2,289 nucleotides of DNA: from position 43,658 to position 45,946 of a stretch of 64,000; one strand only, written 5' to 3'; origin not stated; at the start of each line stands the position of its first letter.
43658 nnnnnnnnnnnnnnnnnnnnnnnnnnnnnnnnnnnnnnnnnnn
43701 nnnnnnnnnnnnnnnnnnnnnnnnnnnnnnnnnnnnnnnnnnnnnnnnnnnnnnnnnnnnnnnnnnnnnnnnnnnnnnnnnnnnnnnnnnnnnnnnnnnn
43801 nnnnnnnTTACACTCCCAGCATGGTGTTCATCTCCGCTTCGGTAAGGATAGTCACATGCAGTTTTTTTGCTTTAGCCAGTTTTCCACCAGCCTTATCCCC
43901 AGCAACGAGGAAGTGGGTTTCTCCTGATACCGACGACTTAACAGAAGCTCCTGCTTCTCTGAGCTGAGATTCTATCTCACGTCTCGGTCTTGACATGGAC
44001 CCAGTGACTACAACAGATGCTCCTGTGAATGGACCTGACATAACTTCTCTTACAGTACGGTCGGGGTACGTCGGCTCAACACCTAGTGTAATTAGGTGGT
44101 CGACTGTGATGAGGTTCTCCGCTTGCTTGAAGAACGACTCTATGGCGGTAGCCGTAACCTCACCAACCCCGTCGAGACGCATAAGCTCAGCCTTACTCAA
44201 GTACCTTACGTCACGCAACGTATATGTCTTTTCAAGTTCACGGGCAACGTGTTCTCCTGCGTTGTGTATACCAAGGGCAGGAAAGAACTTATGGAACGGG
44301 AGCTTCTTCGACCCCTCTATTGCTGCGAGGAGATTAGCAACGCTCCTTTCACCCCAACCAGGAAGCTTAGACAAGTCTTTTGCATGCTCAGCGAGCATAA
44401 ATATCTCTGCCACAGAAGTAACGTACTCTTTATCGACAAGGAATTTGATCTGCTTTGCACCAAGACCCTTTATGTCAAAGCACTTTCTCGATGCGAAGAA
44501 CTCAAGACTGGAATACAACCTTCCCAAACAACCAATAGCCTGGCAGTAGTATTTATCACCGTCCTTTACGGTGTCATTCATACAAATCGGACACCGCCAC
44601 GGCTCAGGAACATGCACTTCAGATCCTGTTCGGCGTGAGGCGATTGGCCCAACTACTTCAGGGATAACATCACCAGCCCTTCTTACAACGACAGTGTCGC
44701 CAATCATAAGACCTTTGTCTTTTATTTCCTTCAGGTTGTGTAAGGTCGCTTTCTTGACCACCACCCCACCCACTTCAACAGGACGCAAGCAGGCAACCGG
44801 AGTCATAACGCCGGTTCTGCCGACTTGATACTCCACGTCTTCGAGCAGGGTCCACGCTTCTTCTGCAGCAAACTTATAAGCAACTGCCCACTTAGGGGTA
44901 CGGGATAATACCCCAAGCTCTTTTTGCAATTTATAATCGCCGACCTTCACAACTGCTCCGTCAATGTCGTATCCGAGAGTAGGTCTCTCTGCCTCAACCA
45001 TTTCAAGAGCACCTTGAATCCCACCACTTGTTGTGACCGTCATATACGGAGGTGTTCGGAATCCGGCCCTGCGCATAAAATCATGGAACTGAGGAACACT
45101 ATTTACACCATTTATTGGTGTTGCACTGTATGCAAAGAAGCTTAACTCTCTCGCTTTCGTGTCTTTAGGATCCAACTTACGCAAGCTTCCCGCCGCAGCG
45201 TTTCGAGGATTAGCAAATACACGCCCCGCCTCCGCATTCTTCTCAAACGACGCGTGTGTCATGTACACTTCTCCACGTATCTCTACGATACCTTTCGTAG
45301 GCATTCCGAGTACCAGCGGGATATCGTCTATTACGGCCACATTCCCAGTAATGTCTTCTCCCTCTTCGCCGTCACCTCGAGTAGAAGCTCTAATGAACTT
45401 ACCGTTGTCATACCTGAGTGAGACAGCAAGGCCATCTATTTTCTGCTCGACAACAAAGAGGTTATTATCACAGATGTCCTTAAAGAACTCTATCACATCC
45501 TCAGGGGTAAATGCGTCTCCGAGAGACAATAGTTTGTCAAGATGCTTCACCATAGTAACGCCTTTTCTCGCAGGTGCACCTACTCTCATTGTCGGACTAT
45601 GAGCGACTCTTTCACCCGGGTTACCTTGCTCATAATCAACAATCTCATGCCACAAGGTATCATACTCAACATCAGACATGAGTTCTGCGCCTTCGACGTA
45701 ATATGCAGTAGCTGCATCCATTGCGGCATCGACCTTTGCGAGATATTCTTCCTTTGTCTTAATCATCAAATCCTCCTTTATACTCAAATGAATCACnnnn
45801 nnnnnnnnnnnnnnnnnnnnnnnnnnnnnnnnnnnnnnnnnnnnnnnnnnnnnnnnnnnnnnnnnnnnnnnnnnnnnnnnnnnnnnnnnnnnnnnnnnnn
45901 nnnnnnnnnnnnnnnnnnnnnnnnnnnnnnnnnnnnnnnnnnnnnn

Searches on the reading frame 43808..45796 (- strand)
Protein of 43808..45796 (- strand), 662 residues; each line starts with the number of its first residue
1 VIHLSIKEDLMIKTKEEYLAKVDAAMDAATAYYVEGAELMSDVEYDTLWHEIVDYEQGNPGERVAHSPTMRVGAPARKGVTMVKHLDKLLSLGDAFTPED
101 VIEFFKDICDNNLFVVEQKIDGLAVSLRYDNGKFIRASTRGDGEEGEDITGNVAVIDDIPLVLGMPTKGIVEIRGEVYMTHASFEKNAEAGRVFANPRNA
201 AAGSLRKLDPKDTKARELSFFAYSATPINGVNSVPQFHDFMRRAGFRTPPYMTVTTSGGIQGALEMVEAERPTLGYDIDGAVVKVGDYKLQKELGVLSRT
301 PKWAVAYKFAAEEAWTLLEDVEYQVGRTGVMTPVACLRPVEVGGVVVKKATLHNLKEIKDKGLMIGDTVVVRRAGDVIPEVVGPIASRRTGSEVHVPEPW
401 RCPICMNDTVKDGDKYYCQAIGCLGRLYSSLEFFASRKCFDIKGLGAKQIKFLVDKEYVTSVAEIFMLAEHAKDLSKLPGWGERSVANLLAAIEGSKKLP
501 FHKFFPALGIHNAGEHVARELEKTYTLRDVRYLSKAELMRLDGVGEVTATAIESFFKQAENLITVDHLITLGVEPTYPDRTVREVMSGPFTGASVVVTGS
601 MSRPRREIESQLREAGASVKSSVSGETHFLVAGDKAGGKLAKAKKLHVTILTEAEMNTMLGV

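Call 14: search_protein_families(library=pfam, alignment_id=A1, max_evalue=0.001)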
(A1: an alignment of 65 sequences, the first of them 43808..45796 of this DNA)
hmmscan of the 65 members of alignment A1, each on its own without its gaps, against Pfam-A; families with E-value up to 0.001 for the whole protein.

A. member 1, window:43808-45796:- (662 aa): 7 families
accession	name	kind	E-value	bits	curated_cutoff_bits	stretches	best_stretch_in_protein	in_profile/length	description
PF01653.23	DNA_ligase_aden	-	1.7e-68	231.3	27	1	82-312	6-253/253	NAD-dependent DNA ligase adenylation domain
PF03120.22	DNA_ligase_OB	-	4.4e-32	110.2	32.9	1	316-392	2-78/79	NAD-dependent DNA ligase OB-fold domain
PF12826.13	HHH_2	-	6.6e-10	39.5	27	1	504-561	2-60/64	Helix-hairpin-helix motif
PF00533.33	BRCT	-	2.7e-09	37.6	21.3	1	588-656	4-74/78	BRCA1 C Terminus (BRCT) domain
PF14520.12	HHH_5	-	1.8e-07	32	27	0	441-493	6-55/57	Helix-hairpin-helix domain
PF00633.29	HHH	-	0.0001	22.4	24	0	534-552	9-27/30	Helix-hairpin-helix motif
PF12738.14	PTCB-BRCT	-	0.00032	21.1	22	1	595-651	3-59/63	twin BRCT domain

B. families by the number of members that match (of 65 scanned): 29 families (the first 25 are shown)
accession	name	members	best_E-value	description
PF13651.11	EcoRI_methylase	1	1.9e-127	Adenine-specific methyltransferase EcoRI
PF01653.23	DNA_ligase_aden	1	1.7e-68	NAD-dependent DNA ligase adenylation domain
PF18907.5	DUF5662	1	1.2e-36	Family of unknown function (DUF5662)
PF01797.21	Y1_Tnp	1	4.2e-34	Transposase IS200 like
PF03120.22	DNA_ligase_OB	1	4.4e-32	NAD-dependent DNA ligase OB-fold domain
PF07282.18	Cas12f1-like_TNB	1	4.4e-25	Cas12f1-like, TNB domain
PF01385.25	OrfB_IS605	1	3.3e-24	Probable transposase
PF03235.19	GmrSD_N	1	1.2e-19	GmrSD restriction endonuclease, N-terminal domain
PF01145.31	Band_7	1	1.5e-17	SPFH domain / Band 7 family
PF09414.15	RNA_ligase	1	1.6e-16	RNA ligase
PF18909.5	dGTP_diPhyd_N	1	5.9e-16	dATP/dGTP diphosphohydrolase, N-terminal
PF00166.26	Cpn10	1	6e-14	Chaperonin 10 Kd subunit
PF01844.29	HNH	1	9.7e-14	HNH endonuclease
PF12323.14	HTH_OrfB_IS605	1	3.3e-13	Helix-turn-helix domain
PF02026.21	RyR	1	2.3e-12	RyR domain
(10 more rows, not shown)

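Call 15: search_protein_families(library=phrogs, alignment_id=A1, max_evalue=0.001)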
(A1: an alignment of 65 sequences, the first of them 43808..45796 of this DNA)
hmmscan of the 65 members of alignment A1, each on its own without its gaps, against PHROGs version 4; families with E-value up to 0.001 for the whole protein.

A. member 1, window:43808-45796:- (662 aa): 5 families
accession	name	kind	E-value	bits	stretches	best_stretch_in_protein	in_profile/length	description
phrog_3869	-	DNA, RNA and nucleotide metabolism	2e-171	572.8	1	24-660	15-653/656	NAD-dependent DNA ligase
phrog_3359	-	DNA, RNA and nucleotide metabolism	6.1e-52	177.9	1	28-384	11-322/325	NAD-dependent DNA ligase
phrog_3498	-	DNA, RNA and nucleotide metabolism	4.8e-26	93.1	1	398-657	5-250/256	NAD-dependent DNA ligase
phrog_2561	-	DNA, RNA and nucleotide metabolism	6e-10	40.6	1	584-660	83-160/167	DNA ligase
phrog_3989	-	unknown function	1.1e-05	25.9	1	579-635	196-253/296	-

B. families by the number of members that match (of 65 scanned): 66 families (the first 25 are shown)
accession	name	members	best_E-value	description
phrog_3869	-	1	2e-171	NAD-dependent DNA ligase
phrog_506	-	1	4.8e-108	transposase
phrog_12300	-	1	5.5e-73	transposase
phrog_13964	-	1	7.7e-57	transposase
phrog_3359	-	1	6.1e-52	NAD-dependent DNA ligase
phrog_2259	-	1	4.3e-41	Rnase H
phrog_5154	-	1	2e-40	-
phrog_2577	-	1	4.6e-35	transposase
phrog_200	-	1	1.7e-32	lipoprotein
phrog_11782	-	1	5.1e-31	-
phrog_18865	-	1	1.5e-29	-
phrog_17087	-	1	5.9e-27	-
phrog_3498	-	1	4.8e-26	NAD-dependent DNA ligase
phrog_2598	-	1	3.9e-24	-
phrog_1583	-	1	2.9e-23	-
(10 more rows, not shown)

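Call 78: search_protein_families(library=ncbifam, alignment_id=A1, max_evalue=0.001)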
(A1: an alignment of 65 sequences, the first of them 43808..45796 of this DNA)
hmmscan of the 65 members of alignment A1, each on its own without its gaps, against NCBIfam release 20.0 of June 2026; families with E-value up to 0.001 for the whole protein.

A. member 1, window:43808-45796:- (662 aa): 7 families
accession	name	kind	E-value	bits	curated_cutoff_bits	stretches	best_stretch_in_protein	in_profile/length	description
NF005932.1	PRK07956.1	equivalog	1.8e-202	674.4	369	1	22-660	7-664/664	NAD-dependent DNA ligase LigA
TIGR00575.1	dnlj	equivalog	8e-191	635.8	444.45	1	29-656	9-652/652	NAD-dependent DNA ligase LigA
NF010931.0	PRK14351.1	equivalog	1.5e-142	476.6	1051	1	27-660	45-682/692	NAD-dependent DNA ligase LigA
NF010930.0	PRK14350.1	equivalog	1.8e-95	320.7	652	1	15-658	6-663/669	NAD-dependent DNA ligase LigA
NF005987.0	PRK08097.1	equivalog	3.8e-50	170.9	498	1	29-564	45-548/562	NAD-dependent DNA ligase LigB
NF047932.1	antiphage_GapS2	exception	6.2e-05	23.3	330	1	592-652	124-188/189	anti-phage protein GapS2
NF004719.0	PRK06063.1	equivalog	0.00011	21.2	389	1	592-660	236-306/331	DEDDh family exonuclease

B. families by the number of members that match (of 65 scanned): 44 families (the first 25 are shown)
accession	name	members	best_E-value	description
NF005932.1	PRK07956.1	1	1.8e-202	NAD-dependent DNA ligase LigA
TIGR00575.1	dnlj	1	8e-191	NAD-dependent DNA ligase LigA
NF010931.0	PRK14351.1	1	1.5e-142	NAD-dependent DNA ligase LigA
NF010930.0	PRK14350.1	1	1.8e-95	NAD-dependent DNA ligase LigA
NF038281.1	IS200_TnpB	1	2.6e-94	IS200/IS605 family element RNA-guided endonuclease TnpB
NF040570.1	guided_TnpB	1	1.1e-90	RNA-guided endonuclease TnpB family protein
NF005987.0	PRK08097.1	1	3.8e-50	NAD-dependent DNA ligase LigB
NF038280.1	IS607_TnpB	1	2.6e-43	IS607 family element RNA-guided endonuclease TnpB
NF038192.1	V_cas_c2c8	1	3.1e-34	type V CRISPR-associated protein C2c8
NF033573.1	transpos_IS200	1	2e-33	IS200/IS605 family transposase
NF049972.1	CRISPR_Cas12f2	1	7.7e-29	type V CRISPR-associated effector Cas12f2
NF033638.1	RNase_AS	1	9.6e-15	polyadenylate-specific 3'-exoribonuclease AS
TIGR01766.2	TIGR01766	1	2.3e-14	IS200/IS605 family accessory protein TnpB-related protein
NF001530.0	PRK00364.1-6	1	2.3e-13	co-chaperone GroES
NF001534.0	PRK00364.2-5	1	2.8e-13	co-chaperone GroES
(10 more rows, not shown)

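Call 88: search_dna_similar(query=window:43808-45796:-, collection=phages, mode=protein, max_evalue=1e-20, max_rows=12)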
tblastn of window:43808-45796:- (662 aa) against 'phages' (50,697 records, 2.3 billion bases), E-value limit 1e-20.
Records with a match: 215; places in all: 215; records where one place covers at least 80% of the query: 162.
Best place of each record, by identity: <60% 215.
By first word of the organism name: Pseudomonas 34; Bacteriophage 29; Aeromonas 28; Vibrio 21; Ralstonia 13; Serratia 11; Bacillus 11; Erwinia 8; Listeria 7; Klebsiella 7; and 25 more.
By host as written in the record: - 40; Aeromonas hydrophila 13; Pseudomonas aeruginosa 9; Listeria monocytogenes 6; Ralstonia solanacearum 6; Aeromonas sp. 5; Erwinia amylovora 5; Ralstonia pseudosolanacearum 5; and 75 more.
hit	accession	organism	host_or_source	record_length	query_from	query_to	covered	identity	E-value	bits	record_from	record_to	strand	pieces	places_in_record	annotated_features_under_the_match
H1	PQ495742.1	Aeromonas phage PhAER-5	Aeromonas sp.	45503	40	662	94%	39.5%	2e-112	378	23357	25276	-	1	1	ligA: DNA ligase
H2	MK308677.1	Vibrio phage vB_VmeM-Yong MS32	Vibrio mediterranei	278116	12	660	98%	37.0%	4e-102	348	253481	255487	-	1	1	DNA ligase (NAD(+)) | hypothetical protein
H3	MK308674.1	Vibrio phage vB_VmeM-Yong XC31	Vibrio mediterranei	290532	12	660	98%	37.0%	4e-102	348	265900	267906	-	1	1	DNA ligase (NAD(+)) | hypothetical protein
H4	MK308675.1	Vibrio phage vB_VmeM-Yong XC32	Vibrio mediterranei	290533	12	660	98%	37.0%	4e-102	348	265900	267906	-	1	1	DNA ligase (NAD(+)) | hypothetical protein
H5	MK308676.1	Vibrio phage vB_VmeM-Yong MS31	Vibrio mediterranei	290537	12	660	98%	37.0%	4e-102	348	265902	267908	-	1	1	DNA ligase (NAD(+)) | hypothetical protein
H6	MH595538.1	Vibrio phage BONAISHI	Vibrio coralliilyticus LMG20984 (YB1)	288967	39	656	93%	38.8%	2e-105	357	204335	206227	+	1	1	NAD-dependent DNA ligase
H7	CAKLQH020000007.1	Acinetobacter phage MD-2021a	not known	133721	40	627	89%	40.6%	1e-121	404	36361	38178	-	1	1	ligA: DNA ligase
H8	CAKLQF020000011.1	Acinetobacter phage MD-2021a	not known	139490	40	627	89%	40.6%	1e-121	404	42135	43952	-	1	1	ligA: DNA ligase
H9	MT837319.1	Bacteriophage sp.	human fecal samples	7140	35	661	95%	37.8%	1e-111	375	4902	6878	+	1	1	record has no annotation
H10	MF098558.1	Pseudoalteromonas phage KB12-38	Pseudoalteromonas sp. KB12-38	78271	40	661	94%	37.7%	2e-97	334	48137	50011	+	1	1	hypothetical protein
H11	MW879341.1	Erwinia phage pEa_SNUABM_54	Erwinia amylovora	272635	36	656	94%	37.4%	1e-95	329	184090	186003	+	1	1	hypothetical protein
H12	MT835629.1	Bacteriophage sp.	human fecal samples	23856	40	660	94%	37.4%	1e-98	337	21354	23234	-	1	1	record has no annotation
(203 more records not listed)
